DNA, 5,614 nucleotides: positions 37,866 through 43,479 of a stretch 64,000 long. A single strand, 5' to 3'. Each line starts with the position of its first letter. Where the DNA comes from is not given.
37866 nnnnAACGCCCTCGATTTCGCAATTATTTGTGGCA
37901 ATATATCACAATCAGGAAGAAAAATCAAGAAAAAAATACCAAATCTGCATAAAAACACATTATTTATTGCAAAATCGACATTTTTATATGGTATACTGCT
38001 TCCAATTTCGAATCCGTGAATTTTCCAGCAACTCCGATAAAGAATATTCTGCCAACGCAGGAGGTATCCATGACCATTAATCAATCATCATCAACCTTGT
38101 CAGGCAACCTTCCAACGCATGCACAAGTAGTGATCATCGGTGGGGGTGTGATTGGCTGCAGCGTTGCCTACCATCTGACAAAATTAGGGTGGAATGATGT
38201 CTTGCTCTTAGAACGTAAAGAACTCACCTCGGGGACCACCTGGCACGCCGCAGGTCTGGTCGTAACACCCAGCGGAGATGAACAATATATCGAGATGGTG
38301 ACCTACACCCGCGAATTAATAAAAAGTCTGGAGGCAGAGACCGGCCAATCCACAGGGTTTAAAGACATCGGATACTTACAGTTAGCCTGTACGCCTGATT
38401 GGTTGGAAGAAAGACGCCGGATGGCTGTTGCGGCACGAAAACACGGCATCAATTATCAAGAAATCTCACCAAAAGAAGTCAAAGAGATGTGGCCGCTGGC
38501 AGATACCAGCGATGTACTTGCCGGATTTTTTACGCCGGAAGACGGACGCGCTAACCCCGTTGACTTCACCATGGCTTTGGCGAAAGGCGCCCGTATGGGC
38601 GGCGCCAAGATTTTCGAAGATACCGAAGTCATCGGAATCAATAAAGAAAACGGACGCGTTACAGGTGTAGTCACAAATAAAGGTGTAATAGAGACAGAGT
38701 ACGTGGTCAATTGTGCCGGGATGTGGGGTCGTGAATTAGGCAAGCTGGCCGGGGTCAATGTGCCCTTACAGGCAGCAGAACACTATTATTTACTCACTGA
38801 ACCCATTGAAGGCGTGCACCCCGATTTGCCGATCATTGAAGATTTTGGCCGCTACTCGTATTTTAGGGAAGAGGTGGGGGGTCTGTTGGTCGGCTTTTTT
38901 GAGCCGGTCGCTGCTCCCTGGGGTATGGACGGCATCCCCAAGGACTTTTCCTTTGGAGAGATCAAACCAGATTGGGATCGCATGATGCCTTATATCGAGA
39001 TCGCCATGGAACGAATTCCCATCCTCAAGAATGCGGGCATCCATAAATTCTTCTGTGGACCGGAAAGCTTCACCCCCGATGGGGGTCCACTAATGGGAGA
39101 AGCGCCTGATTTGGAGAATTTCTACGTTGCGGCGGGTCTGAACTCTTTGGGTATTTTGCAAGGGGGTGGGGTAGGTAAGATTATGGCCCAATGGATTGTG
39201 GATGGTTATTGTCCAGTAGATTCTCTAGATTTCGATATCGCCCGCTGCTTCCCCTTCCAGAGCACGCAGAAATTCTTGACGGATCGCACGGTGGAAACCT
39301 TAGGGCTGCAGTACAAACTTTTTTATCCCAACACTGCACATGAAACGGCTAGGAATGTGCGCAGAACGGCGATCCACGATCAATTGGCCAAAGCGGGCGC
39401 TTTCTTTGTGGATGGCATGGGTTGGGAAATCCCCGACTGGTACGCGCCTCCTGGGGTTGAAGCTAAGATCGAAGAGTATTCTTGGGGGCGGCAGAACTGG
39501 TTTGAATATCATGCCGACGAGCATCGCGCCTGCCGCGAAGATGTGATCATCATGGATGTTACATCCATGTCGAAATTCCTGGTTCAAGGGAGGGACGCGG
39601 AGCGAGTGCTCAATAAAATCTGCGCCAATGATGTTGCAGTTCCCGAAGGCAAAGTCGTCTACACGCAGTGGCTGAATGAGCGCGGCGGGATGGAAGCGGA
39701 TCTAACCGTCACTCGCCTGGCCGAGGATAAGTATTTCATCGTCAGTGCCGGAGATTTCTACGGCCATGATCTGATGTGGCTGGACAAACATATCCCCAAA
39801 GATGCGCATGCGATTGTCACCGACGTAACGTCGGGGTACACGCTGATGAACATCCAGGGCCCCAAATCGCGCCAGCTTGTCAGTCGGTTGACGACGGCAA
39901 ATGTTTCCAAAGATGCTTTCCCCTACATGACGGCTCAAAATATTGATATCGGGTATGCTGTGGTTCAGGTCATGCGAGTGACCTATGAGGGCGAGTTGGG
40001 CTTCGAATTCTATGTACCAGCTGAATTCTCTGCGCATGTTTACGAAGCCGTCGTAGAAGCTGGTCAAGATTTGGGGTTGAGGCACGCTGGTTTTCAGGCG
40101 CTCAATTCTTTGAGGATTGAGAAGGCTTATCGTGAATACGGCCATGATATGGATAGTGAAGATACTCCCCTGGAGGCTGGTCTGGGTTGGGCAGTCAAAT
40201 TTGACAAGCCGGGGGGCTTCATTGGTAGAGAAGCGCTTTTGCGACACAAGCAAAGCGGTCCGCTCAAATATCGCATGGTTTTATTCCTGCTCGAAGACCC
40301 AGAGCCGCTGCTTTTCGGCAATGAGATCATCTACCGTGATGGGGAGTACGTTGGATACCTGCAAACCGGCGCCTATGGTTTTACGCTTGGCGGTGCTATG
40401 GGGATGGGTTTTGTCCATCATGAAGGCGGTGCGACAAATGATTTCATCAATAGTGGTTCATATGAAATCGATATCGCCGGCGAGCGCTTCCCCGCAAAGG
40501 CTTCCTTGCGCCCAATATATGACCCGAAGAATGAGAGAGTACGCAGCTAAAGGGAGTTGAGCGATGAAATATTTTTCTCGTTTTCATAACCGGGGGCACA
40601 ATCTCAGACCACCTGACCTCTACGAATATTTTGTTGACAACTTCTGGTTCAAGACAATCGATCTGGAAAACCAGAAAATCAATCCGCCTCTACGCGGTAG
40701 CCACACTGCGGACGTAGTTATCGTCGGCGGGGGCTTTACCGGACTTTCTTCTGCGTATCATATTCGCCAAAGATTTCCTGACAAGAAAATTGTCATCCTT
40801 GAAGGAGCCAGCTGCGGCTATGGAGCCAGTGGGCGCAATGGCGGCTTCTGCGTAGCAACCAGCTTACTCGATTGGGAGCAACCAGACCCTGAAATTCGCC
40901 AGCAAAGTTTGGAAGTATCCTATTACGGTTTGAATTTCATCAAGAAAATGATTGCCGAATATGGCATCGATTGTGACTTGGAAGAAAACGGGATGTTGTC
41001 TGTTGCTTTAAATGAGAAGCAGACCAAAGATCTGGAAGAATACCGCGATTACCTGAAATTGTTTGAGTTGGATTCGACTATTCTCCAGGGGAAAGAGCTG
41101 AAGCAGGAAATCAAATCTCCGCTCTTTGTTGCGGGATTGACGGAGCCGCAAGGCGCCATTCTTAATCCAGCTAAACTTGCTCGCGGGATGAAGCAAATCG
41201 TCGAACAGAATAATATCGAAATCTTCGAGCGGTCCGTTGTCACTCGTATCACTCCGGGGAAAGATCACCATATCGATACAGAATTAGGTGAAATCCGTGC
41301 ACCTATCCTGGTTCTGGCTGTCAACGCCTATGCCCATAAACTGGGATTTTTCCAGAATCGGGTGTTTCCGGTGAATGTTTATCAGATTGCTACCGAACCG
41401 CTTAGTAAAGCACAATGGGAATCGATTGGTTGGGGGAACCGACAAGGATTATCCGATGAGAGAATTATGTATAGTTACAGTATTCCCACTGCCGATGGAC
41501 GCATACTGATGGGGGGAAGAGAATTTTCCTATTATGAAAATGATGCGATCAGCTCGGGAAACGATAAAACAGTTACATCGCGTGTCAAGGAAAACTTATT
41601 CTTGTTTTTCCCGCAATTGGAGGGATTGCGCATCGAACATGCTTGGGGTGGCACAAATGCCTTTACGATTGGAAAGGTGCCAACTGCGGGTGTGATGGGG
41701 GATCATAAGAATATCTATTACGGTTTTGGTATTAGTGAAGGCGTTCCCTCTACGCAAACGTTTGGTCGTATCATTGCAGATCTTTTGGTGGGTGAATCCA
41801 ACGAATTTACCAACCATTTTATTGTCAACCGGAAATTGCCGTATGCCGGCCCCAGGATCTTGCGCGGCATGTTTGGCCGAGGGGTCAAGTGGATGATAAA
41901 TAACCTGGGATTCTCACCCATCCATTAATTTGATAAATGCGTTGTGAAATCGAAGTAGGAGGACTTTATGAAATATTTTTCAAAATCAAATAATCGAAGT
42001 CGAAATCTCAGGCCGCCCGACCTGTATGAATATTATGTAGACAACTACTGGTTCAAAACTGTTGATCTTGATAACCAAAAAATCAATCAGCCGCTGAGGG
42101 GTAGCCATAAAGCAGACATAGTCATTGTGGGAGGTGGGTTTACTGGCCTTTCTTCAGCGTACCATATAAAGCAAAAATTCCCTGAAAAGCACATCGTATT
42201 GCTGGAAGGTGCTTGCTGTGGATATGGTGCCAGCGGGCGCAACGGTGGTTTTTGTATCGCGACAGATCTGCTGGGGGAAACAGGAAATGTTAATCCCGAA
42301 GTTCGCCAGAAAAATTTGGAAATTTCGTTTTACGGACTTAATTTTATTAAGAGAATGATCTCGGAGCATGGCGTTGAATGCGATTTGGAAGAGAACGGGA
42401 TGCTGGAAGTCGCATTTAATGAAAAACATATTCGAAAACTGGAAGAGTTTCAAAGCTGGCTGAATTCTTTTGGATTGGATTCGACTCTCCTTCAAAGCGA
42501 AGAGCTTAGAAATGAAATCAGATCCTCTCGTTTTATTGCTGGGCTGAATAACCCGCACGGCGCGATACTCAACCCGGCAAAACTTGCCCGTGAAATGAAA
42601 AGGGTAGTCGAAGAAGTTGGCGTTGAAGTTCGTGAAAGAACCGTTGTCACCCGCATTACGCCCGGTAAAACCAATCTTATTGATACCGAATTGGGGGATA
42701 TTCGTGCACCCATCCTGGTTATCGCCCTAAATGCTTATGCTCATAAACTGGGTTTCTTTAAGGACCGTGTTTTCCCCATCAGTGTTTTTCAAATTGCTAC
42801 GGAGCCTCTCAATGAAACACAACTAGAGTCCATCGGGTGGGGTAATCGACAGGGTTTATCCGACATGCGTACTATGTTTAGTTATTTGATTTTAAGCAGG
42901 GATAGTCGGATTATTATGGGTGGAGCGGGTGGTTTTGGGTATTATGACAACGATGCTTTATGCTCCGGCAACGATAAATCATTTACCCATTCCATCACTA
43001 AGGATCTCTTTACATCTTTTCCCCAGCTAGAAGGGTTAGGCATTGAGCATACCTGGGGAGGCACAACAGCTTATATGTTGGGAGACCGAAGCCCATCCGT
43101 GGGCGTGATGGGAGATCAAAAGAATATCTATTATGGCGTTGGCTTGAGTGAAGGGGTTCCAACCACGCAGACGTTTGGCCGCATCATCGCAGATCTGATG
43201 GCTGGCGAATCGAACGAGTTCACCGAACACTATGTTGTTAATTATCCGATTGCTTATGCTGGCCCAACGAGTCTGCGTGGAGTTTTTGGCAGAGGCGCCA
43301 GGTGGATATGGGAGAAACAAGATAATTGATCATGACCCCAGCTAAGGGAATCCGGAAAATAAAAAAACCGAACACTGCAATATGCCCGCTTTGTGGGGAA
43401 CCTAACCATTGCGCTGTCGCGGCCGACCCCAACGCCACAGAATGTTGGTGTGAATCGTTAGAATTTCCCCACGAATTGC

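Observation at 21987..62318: Eight non-pyrrolysine MttB-superfamily paralogs in 40 kb served by a single corrinoid protein, with no methylcorrinoid:THF methyltransferase or reductive activase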

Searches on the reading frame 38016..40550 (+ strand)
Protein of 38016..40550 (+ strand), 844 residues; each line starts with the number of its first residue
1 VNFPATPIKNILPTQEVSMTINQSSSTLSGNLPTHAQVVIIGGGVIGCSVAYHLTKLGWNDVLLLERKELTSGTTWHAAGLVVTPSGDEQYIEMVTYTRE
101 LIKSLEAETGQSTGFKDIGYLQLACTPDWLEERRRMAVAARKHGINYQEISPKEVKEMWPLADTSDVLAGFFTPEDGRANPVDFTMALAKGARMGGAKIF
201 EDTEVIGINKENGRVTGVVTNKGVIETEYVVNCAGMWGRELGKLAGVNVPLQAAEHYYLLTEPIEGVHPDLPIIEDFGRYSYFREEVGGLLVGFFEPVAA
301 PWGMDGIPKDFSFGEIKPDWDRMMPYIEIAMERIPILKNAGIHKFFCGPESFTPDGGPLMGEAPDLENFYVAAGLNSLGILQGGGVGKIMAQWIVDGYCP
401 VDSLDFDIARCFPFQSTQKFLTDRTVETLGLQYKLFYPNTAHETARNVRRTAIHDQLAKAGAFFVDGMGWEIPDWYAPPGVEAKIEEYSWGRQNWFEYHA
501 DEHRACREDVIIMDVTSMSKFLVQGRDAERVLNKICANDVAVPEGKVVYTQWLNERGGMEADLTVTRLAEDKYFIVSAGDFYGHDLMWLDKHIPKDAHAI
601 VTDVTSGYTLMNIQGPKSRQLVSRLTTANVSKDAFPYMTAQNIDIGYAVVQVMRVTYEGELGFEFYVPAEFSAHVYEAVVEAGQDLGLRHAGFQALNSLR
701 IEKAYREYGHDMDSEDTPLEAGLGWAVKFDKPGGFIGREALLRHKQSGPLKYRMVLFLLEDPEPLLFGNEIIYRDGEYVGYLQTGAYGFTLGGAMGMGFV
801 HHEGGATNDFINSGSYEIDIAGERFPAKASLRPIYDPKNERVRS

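Call 4: search_protein_families(library=pfam, proteins=[window:38016-40550:+])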
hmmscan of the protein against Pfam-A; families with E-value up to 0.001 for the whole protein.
window:38016-40550:+ (844 aa): 11 families
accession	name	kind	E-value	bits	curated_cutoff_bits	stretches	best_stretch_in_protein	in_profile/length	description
PF01571.26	GCV_T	-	1.2e-81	274.2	25.6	1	454-726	2-255/255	Aminomethyltransferase folate-binding domain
PF01266.30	DAO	-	7.5e-76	256.4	27.9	1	38-393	2-353/353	FAD dependent oxidoreductase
PF08669.17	GCV_T_C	-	1.3e-16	60.6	25.9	1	753-836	2-80/80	Glycine cleavage T-protein C-terminal barrel domain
PF16350.10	FAO_M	-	2.3e-11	44.2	27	1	396-450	1-55/56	FAD dependent oxidoreductase central domain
PF13738.12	Pyr_redox_3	-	5.1e-07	29.7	30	1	39-94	1-57/305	Pyridine nucleotide-disulphide oxidoreductase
PF00890.30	FAD_binding_2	-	9.4e-07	28.8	20.4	1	38-221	2-181/414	FAD binding domain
PF01494.25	FAD_binding_3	-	1.8e-06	27.9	22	0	184-239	102-162/349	FAD binding domain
PF07992.20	Pyr_redox_2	-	2.2e-06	27.7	26.1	1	23-68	132-174/291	Pyridine nucleotide-disulphide oxidoreductase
PF00070.33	Pyr_redox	-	4.3e-05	24.4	22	1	38-69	2-32/82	Pyridine nucleotide-disulphide oxidoreductase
PF13450.12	NAD_binding_8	-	0.00031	21.4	21.9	1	40-75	1-37/68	NAD(P)-binding Rossmann-like domain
PF01946.23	Thi4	-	0.00088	19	26.2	0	36-77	18-59/235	Thi4 family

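Call 46: search_protein_families(library=ncbifam, proteins=[window:38016-40550:+], max_evalue=1e-10)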
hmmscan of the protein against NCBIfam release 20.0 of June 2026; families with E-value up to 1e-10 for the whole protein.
window:38016-40550:+ (844 aa): 22 families
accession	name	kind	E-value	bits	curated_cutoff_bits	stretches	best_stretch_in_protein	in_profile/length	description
NF001567.0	PRK00389.1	subfamily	1.4e-61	208.5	300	1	490-838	25-356/359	glycine cleavage system aminomethyltransferase GcvT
TIGR01372.1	soxA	subfamily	1.3e-52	178.8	1164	1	443-842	602-994/996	sarcosine oxidase subunit alpha family protein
TIGR00528.1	gcvT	equivalog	1.5e-51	175.5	235.85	1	449-803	2-333/362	glycine cleavage system aminomethyltransferase GcvT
NF053776.1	TmaoDeMthMsil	equivalog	1.8e-49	168.9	1100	1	500-844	419-763/763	trimethylamine N-oxide demethylase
NF010093.0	PRK13579.1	equivalog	2.2e-45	155.1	459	1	501-829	43-358/371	glycine cleavage system aminomethyltransferase GcvT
TIGR02352.1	thiamin_ThiO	equivalog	3.3e-36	125.1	250.8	1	38-252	1-221/351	glycine oxidase ThiO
NF009133.0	PRK12486.1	equivalog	6.5e-33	114.1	410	1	496-802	41-341/369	dimethylsulfoniopropionate demethylase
NF001933.0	PRK00711.1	subfamily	1.5e-28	99.9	383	1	89-264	106-282/429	D-amino acid dehydrogenase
NF008425.0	PRK11259.1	equivalog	2.6e-26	92.5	257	1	35-243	4-210/377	N-methyl-L-tryptophan oxidase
TIGR01373.1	soxB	subfamily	4.5e-26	91.6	529.45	1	35-408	30-396/407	sarcosine oxidase subunit beta family protein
TIGR03377.1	glycerol3P_GlpA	equivalog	1.5e-20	73.2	552.8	1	37-254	1-220/530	anaerobic glycerol-3-phosphate dehydrogenase subunit GlpA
TIGR01377.1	soxA_mon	subfamily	1.4e-19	70.2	479.65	1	38-408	3-372/381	amino oxidase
NF008313.0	PRK11101.1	equivalog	1.6e-17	63.3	425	1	34-254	7-229/548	anaerobic glycerol-3-phosphate dehydrogenase subunit A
NF033460.1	glycerol3P_ox_II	equivalog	2.6e-14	53.2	460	0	152-248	123-218/361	type 2 glycerol-3-phosphate oxidase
NF008726.1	PRK11728.1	equivalog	4.7e-14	52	299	1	37-252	2-216/389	L-2-hydroxyglutarate oxidase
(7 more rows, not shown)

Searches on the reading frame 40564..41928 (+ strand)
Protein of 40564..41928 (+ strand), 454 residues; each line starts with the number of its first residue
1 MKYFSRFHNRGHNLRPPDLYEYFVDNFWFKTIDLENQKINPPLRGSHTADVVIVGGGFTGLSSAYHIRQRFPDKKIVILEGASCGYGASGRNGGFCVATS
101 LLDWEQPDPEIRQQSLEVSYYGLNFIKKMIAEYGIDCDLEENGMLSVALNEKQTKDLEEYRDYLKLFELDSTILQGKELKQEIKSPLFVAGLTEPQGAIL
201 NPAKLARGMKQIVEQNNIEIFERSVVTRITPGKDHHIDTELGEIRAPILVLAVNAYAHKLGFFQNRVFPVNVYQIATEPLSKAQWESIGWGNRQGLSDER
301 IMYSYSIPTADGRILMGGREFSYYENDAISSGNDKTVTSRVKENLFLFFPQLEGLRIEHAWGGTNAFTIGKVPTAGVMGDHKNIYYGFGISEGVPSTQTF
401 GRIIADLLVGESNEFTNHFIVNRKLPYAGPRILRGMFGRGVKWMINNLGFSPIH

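Call 4: search_protein_families(library=pfam, proteins=[window:40564-41928:+])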
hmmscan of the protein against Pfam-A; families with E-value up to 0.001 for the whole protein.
window:40564-41928:+ (454 aa): 5 families
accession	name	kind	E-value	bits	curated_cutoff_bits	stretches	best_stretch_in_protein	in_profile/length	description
PF01266.30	DAO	-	6.3e-56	190.8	27.9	1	50-407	1-353/353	FAD dependent oxidoreductase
PF01946.23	Thi4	-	2.2e-06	27.6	26.2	1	48-89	17-58/235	Thi4 family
PF07992.20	Pyr_redox_2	-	3.9e-05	23.7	26.1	0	50-142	2-83/291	Pyridine nucleotide-disulphide oxidoreductase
PF13450.12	NAD_binding_8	-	0.00035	21.2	21.9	1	53-82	1-28/68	NAD(P)-binding Rossmann-like domain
PF13738.12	Pyr_redox_3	-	0.0005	19.9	30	0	200-257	78-136/305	Pyridine nucleotide-disulphide oxidoreductase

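Call 46: search_protein_families(library=ncbifam, proteins=[window:40564-41928:+], max_evalue=1e-10)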
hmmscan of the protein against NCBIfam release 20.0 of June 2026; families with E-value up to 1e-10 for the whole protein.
window:40564-41928:+ (454 aa): 8 families
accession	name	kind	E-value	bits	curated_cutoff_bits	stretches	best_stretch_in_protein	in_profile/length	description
TIGR03329.1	Phn_aa_oxid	hypoth_equivalog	1.2e-62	212.2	632.8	1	27-434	2-417/460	putative aminophosphonate oxidoreductase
NF050086.1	pipecolate_AmaA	exception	1.2e-41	142.8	600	1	27-410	6-382/425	L-pipecolate oxidase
TIGR02352.1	thiamin_ThiO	equivalog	7.5e-14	51.6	250.8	1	51-380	1-318/351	glycine oxidase ThiO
TIGR03197.1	MnmC_Cterm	equivalog_domain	1.2e-13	50.9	174.2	1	50-260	1-206/400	FAD-dependent 5-carboxymethylaminomethyl-2-thiouridine(34) oxidoreductase MnmC1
NF002480.1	PRK01747.1-1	equivalog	2.8e-12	45.9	540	1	43-271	243-464/645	bifunctional tRNA (5-methylaminomethyl-2-thiouridine)(34)-methyltransferase MnmC2/FAD-dependent 5-carboxymethylaminomethyl-2-thiouridine(34)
TIGR03364.1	HpnW_proposed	hypoth_equivalog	1.2e-11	44.3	285.1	1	50-257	2-197/365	TIGR03364 family FAD-dependent oxidoreductase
TIGR01373.1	soxB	subfamily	3e-11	42.8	529.45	1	48-423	30-398/407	sarcosine oxidase subunit beta family protein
NF008726.1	PRK11728.1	equivalog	7.4e-11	41.5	299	0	50-250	2-195/389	L-2-hydroxyglutarate oxidase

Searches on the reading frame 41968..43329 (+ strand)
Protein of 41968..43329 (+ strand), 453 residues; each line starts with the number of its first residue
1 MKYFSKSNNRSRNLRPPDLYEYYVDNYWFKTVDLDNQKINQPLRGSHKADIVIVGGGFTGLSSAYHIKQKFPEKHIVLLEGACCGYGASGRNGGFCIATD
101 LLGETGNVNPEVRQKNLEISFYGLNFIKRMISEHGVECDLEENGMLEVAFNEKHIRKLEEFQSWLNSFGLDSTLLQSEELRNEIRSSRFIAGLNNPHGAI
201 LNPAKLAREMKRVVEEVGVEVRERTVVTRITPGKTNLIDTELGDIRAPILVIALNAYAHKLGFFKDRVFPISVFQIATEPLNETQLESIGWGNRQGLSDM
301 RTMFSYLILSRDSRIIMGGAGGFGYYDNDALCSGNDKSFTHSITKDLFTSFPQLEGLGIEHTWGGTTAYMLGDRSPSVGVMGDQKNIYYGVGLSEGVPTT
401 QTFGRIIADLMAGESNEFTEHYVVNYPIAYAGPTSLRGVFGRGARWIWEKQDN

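Call 4: search_protein_families(library=pfam, proteins=[window:41968-43329:+])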
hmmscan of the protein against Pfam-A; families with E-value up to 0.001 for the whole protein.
window:41968-43329:+ (453 aa): 4 families
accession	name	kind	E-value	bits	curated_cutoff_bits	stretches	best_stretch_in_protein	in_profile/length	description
PF01266.30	DAO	-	9.4e-52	177.1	27.9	1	50-410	1-353/353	FAD dependent oxidoreductase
PF07992.20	Pyr_redox_2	-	2.5e-05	24.3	26.1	0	50-139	2-79/291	Pyridine nucleotide-disulphide oxidoreductase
PF01946.23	Thi4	-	3.5e-05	23.6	26.2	1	47-87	16-55/235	Thi4 family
PF13738.12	Pyr_redox_3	-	0.0009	19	30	0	201-258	78-136/305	Pyridine nucleotide-disulphide oxidoreductase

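Call 46: search_protein_families(library=ncbifam, proteins=[window:41968-43329:+], max_evalue=1e-10)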
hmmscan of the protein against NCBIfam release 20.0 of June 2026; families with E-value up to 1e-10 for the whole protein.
window:41968-43329:+ (453 aa): 6 families
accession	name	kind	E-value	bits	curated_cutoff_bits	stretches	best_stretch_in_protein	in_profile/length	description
TIGR03329.1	Phn_aa_oxid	hypoth_equivalog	6.3e-62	209.9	632.8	1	27-437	2-417/460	putative aminophosphonate oxidoreductase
NF050086.1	pipecolate_AmaA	exception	3.3e-37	128.1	600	1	28-382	7-357/425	L-pipecolate oxidase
TIGR02352.1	thiamin_ThiO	equivalog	9.3e-14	51.3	250.8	1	51-392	1-327/351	glycine oxidase ThiO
NF008726.1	PRK11728.1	equivalog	2e-13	49.9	299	1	50-250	2-194/389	L-2-hydroxyglutarate oxidase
TIGR01373.1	soxB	subfamily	3.9e-11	42.4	529.45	1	47-417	29-389/407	sarcosine oxidase subunit beta family protein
TIGR03364.1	HpnW_proposed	hypoth_equivalog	8.3e-11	41.6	285.1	0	50-257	2-196/365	TIGR03364 family FAD-dependent oxidoreductase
